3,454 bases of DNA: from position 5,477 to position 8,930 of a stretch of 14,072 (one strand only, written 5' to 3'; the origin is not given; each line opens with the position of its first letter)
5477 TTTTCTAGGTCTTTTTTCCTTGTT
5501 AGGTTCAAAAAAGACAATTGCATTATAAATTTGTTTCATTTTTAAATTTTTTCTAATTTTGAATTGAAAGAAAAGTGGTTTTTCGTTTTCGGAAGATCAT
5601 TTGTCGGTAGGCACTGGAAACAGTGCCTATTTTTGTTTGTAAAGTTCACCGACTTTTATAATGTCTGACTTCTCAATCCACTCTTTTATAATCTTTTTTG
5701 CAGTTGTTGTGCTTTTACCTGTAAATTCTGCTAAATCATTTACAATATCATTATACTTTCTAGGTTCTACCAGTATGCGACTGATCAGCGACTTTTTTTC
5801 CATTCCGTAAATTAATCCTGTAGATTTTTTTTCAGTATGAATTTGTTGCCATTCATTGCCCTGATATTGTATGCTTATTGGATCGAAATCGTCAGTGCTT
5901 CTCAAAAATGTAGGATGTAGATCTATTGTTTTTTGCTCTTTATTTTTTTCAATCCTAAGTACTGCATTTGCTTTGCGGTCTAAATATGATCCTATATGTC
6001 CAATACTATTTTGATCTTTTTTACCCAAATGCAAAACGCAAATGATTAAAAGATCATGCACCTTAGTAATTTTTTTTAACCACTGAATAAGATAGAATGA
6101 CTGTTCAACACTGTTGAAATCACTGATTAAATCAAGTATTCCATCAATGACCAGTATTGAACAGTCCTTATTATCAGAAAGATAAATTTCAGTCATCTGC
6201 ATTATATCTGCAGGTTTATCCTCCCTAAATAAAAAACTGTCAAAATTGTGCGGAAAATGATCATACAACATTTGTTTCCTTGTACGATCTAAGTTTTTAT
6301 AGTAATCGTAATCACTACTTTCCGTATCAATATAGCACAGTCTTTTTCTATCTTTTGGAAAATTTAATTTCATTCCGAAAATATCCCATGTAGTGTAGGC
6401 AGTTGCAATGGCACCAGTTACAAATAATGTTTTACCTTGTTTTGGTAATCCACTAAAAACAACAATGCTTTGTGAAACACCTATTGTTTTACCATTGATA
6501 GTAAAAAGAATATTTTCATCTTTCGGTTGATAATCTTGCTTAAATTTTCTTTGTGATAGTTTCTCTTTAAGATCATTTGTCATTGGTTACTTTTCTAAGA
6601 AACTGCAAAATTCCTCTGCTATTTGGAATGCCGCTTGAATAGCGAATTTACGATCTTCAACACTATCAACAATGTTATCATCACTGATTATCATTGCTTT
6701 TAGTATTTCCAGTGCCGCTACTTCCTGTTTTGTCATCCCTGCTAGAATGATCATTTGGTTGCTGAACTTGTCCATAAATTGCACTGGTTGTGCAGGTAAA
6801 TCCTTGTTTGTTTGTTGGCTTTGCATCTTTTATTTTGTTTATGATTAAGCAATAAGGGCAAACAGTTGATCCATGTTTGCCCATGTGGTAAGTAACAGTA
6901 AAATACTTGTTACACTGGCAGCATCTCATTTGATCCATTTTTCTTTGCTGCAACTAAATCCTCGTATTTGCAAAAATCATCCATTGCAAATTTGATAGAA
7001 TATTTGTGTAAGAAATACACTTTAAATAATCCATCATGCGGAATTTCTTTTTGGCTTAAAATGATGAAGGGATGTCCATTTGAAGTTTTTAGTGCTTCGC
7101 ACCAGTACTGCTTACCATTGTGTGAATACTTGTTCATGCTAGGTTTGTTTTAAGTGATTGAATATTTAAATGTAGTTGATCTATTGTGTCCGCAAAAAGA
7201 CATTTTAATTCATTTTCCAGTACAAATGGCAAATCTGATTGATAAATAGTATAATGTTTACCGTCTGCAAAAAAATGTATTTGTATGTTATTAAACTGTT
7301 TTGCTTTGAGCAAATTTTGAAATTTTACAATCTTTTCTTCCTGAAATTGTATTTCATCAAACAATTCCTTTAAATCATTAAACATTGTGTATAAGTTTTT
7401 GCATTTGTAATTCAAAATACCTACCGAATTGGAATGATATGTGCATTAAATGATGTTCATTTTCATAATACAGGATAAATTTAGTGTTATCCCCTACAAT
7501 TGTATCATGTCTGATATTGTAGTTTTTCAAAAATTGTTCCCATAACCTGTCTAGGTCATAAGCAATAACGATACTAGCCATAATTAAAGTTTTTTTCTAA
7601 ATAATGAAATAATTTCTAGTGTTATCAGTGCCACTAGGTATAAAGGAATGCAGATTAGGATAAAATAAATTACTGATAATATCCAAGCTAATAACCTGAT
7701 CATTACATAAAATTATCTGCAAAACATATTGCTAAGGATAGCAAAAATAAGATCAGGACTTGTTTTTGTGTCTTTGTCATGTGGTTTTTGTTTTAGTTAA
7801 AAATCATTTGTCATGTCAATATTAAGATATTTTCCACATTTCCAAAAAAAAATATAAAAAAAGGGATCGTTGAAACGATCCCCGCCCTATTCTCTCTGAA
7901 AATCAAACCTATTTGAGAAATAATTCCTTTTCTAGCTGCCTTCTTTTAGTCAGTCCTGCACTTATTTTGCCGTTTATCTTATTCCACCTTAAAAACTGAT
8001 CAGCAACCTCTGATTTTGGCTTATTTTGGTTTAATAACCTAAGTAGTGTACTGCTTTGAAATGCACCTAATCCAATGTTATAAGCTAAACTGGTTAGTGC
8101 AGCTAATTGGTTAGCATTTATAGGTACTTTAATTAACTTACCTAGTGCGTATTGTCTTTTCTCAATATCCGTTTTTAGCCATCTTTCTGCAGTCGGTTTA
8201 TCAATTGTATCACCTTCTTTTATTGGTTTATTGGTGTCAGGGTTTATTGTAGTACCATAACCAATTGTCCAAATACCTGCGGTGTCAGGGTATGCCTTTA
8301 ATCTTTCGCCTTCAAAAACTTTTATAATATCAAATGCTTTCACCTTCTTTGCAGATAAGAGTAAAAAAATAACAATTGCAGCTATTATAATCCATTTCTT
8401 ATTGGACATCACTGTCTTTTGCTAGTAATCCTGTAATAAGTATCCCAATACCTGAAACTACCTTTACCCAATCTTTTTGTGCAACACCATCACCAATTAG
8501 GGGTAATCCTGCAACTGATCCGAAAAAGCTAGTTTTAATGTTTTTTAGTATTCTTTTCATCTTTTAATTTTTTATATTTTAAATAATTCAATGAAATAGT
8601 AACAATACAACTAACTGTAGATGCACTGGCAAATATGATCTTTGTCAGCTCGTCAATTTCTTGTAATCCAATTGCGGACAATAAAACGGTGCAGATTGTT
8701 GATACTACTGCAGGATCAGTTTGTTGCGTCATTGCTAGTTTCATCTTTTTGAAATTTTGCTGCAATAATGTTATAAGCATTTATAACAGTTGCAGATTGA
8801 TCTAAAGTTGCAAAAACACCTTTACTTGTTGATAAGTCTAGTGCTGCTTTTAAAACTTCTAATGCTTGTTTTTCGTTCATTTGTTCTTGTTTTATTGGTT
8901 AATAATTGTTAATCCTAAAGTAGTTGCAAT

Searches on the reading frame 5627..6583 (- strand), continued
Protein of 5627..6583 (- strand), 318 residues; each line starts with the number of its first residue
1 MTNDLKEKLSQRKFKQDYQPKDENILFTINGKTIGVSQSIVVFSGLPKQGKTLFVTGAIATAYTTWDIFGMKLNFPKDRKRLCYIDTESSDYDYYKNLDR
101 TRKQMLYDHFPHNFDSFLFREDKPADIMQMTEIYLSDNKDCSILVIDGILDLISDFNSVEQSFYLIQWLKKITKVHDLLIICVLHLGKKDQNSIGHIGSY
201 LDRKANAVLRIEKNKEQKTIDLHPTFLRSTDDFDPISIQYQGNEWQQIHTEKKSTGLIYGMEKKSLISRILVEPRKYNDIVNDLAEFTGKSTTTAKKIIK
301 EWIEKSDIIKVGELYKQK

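Call 72: find_encoding_contigs(protein=P0116, flank=10000, max_places=1)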
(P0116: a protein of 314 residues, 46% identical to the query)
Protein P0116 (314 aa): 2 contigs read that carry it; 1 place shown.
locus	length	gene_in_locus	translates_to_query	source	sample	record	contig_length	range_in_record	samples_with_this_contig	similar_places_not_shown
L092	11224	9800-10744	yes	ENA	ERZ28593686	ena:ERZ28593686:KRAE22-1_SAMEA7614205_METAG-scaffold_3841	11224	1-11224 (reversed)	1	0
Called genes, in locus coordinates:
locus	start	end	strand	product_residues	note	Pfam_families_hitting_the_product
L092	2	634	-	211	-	?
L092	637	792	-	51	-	-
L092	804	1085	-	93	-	-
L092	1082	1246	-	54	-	-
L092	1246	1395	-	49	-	-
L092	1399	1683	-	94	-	-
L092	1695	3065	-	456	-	-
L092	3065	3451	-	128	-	-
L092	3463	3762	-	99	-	-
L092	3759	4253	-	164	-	-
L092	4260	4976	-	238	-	-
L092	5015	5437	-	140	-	-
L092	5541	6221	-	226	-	-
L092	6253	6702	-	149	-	-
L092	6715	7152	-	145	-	-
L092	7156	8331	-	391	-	-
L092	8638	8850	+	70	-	-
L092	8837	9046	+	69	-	-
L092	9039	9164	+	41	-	-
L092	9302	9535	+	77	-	-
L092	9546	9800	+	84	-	-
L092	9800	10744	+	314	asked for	-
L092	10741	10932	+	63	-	-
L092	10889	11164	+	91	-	-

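Call 103: search_protein_families(library=ncbifam, proteins=[window:5627-6583:-], max_evalue=0.05)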
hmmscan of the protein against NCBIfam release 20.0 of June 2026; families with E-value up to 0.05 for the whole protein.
window:5627-6583:- (318 aa): 2 families
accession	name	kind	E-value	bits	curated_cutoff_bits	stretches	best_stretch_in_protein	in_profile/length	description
NF038328.1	c-di-AMP_CdaS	exception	0.0015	18.1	225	1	128-191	16-79/191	sporulation-specific diadenylate cyclase CdaS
NF006604.0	PRK09148.1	equivalog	0.047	12.6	648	0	130-170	208-248/406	LL-diaminopimelate aminotransferase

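Call 104: fold_search(model_id=the predicted structure, library=viral)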
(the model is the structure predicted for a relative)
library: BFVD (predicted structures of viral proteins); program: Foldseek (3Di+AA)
matches with E <= 10: 1281; with E <= 0.001: 274
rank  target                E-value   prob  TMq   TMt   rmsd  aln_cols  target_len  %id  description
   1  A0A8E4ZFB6            5.3e-19  1.00  0.71  0.76   3.5       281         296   16  Uncharacterized protein [Olleya phage Harreka_1]
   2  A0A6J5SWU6            4.9e-15  1.00  0.60  0.61   5.5       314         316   15  AAA domain containing protein (Fragment) [uncultured Caudovirales phage]
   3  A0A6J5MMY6            1.2e-14  1.00  0.54  0.29  16.4       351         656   12  Primase, C-terminal 2 [uncultured Caudovirales phage]
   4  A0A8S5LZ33            2.4e-14  1.00  0.60  0.42   8.4       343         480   18  Replicative DNA helicase [Siphoviridae sp. ctCsv15]
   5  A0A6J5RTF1            3.0e-14  1.00  0.55  0.28  12.1       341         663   11  AAA domain containing protein [uncultured Caudovirales phage]
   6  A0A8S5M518            3.6e-14  1.00  0.57  0.31  10.9       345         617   15  Bifunctional DNA primase polymerase [Siphoviridae sp. ctulf7]
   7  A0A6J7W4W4            4.9e-14  1.00  0.55  0.30   9.2       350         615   13  Primase, C-terminal 2 [uncultured Caudovirales phage]
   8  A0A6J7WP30            5.9e-14  1.00  0.57  0.29   9.9       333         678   16  AAA domain containing protein [uncultured Caudovirales phage]
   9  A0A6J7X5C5            6.3e-14  1.00  0.58  0.42  10.3       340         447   15  AAA domain containing protein [uncultured Caudovirales phage]
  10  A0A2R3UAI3            6.3e-14  1.00  0.61  0.46  10.3       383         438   15  (no name in the UniProt tables at hand)
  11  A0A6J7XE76            1.4e-13  1.00  0.60  0.50  10.0       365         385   15  AAA domain containing protein [uncultured Caudovirales phage]
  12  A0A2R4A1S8            2.7e-13  1.00  0.59  0.29   9.4       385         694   11  (no name in the UniProt tables at hand)
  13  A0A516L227            2.8e-13  1.00  0.59  0.33  10.9       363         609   14  (no name in the UniProt tables at hand)
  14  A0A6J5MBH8            3.0e-13  1.00  0.61  0.30   8.3       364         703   12  Archaeal primase DnaG/twinkle, TOPRIM domain [uncultured Caudovirales phage]
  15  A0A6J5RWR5            3.0e-13  1.00  0.61  0.33   9.6       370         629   13  Prim_Pol domain containing protein [uncultured Caudovirales phage]
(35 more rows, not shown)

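Call 105: get_annotated_region(hit=H14, flank=2500)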
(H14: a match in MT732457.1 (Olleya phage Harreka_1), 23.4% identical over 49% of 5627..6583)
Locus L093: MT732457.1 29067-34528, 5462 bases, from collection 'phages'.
description: Olleya phage Harreka_1, complete genome.
organism: Olleya phage Harreka_1 (NCBI taxid 2745673)
taxonomy: Viruses; Duplodnaviria; Heunggongvirae; Uroviricota; Caudoviricetes; Aggregaviridae; Harrekavirus; Harrekavirus harreka
host: Olleya sp. HaHaR_3_96; source: surface seawater; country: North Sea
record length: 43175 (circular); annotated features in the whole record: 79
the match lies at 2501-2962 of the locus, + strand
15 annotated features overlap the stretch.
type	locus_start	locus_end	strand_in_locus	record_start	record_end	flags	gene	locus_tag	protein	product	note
CDS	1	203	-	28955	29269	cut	-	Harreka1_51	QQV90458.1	hypothetical protein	-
CDS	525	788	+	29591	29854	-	-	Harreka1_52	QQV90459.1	hypothetical protein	-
CDS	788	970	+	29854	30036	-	-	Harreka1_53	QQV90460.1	hypothetical protein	-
CDS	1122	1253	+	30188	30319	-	-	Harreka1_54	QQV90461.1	hypothetical protein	-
CDS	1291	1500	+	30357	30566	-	-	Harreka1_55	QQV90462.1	hypothetical protein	-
CDS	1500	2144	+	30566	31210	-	-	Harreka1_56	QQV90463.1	replication protein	-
CDS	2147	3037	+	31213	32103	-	-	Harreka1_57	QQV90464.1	hypothetical protein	-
CDS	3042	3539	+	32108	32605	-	-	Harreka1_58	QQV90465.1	hypothetical protein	-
CDS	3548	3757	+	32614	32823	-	-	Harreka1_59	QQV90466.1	hypothetical protein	-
CDS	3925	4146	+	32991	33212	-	-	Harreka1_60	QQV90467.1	hypothetical protein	-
CDS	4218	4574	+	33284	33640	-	-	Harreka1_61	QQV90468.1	hypothetical protein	-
CDS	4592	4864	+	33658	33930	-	-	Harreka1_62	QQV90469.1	hypothetical protein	-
CDS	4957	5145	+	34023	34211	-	-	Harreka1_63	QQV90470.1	hypothetical protein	-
CDS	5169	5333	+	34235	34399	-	-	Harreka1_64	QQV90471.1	hypothetical protein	-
CDS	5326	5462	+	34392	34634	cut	-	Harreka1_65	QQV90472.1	hypothetical protein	-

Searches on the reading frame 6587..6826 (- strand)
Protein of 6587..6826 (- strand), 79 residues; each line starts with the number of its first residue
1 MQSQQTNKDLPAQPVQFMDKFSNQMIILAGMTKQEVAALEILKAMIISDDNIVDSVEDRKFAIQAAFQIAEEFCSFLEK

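Call 10: search_protein_families(library=pfam, proteins=[window:6587-6826:-], max_evalue=0.1)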
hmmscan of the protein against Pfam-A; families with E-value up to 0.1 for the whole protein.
window:6587-6826:- (79 aa): 2 families
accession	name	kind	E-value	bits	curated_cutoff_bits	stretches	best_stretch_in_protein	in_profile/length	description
PF04561.19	RNA_pol_Rpb2_2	-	0.02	15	21.7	1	22-67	38-86/190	RNA polymerase Rpb2, domain 2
PF04494.20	TFIID_NTD2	-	0.073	13.8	22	1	8-78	47-115/133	WD40 associated region in TFIID subunit, NTD2 domain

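Call 11: search_protein_families(library=phrogs, proteins=[window:6587-6826:-], max_evalue=0.01)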
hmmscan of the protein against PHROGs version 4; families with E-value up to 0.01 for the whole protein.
window:6587-6826:- (79 aa): 0 families

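Call 103: search_protein_families(library=ncbifam, proteins=[window:6587-6826:-], max_evalue=0.05)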
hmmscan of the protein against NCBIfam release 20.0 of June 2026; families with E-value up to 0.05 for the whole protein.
window:6587-6826:- (79 aa): 0 families

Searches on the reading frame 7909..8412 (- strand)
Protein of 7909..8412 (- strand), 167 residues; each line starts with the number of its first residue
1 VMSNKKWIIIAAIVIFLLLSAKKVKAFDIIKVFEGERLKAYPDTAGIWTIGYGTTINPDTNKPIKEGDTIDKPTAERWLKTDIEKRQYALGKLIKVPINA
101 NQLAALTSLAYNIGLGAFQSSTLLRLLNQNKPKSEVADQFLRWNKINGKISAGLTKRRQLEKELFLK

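Call 10: search_protein_families(library=pfam, proteins=[window:7909-8412:-], max_evalue=0.1)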
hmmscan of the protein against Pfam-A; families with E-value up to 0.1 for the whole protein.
window:7909-8412:- (167 aa): 1 family
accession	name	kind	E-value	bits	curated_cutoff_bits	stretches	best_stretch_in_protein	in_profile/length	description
PF00959.24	Phage_lysozyme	-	9.9e-42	142.6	22.3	1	32-161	2-125/125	Phage lysozyme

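Call 11: search_protein_families(library=phrogs, proteins=[window:7909-8412:-], max_evalue=0.01)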
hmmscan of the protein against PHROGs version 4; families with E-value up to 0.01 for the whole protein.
window:7909-8412:- (167 aa): 9 families
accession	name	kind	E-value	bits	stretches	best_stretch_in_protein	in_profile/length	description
phrog_7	-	lysis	1.3e-53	183.3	1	20-167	555-697/873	endolysin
phrog_33083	-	lysis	4.4e-25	89.3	1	25-167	6-142/456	endolysin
phrog_10457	-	lysis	4.7e-23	82.2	1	75-166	8-94/95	endolysin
phrog_28234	-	lysis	1.8e-17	64.5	1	24-166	65-220/372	endolysin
phrog_7910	-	lysis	1.1e-13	52.6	1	77-166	4-92/96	endolysin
phrog_3572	-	lysis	1.8e-09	37.6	1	29-162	270-398/653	endolysin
phrog_3617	-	unknown function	3e-08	34.2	1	24-165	254-403/405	-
phrog_2083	-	head and packaging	7.6e-05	22.4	1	33-119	770-857/908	internal virion lysozyme motif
phrog_15410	-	unknown function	0.00074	19.7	1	33-114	180-265/311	-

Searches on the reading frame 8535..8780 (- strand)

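Call 26: search_protein_families(library=pfam, proteins=[window:8535-8780:-], max_evalue=0.05)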
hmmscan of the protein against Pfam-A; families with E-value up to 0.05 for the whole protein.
window:8535-8780:- (81 aa): 2 families
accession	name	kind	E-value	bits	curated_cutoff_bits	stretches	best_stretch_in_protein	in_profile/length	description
PF02430.21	AMA-1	-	0.022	14.1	21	1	44-79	433-468/470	Apical membrane antigen 1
PF04923.17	Ninjurin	-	0.037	14.4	26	1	2-52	16-66/102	Ninjurin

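Call 27: search_protein_families(library=phrogs, proteins=[window:8535-8780:-], max_evalue=0.01)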
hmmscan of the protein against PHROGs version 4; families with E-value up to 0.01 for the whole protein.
window:8535-8780:- (81 aa): 0 families
